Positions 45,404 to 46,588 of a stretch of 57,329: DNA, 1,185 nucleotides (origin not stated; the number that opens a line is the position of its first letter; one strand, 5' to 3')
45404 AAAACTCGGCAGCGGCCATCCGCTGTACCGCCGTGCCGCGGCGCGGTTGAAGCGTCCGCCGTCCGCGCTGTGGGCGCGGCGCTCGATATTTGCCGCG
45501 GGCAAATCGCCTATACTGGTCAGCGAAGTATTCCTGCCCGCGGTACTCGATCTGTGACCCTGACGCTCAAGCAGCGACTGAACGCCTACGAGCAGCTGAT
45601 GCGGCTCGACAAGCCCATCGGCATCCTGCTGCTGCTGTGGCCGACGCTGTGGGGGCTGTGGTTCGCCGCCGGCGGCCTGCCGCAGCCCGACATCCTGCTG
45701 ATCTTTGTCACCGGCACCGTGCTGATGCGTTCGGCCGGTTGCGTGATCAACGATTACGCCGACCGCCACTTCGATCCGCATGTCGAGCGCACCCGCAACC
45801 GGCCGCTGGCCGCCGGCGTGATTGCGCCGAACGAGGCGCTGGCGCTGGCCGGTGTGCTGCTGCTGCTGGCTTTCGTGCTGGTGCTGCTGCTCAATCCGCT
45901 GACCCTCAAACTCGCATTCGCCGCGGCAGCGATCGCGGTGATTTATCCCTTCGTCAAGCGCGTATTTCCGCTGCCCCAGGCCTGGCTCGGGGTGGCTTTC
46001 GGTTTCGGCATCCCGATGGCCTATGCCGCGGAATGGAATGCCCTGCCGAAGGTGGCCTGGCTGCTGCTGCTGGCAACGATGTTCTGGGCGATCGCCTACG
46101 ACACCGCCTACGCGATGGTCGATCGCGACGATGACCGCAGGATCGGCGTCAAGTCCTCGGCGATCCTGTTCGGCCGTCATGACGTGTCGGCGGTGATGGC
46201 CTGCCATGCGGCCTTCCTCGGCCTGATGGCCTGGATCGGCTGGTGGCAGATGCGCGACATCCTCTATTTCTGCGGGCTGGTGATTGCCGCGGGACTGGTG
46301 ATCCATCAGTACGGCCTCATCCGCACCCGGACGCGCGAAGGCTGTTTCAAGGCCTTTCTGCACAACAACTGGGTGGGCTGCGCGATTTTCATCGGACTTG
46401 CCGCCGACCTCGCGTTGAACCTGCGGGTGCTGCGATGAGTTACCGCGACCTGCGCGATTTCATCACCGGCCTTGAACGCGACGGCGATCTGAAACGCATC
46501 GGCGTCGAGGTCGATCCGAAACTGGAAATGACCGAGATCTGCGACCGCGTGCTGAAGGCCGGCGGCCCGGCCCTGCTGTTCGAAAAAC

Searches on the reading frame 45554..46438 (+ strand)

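Call 73: search_protein_families(library=pfam, proteins=[window:45554-46438:+])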
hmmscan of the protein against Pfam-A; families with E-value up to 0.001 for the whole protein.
window:45554-46438:+ (294 aa): 1 family
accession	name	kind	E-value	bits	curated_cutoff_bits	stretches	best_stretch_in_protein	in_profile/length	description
PF01040.23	UbiA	-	1.2e-65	221.7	34.2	1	27-272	1-249/250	UbiA prenyltransferase family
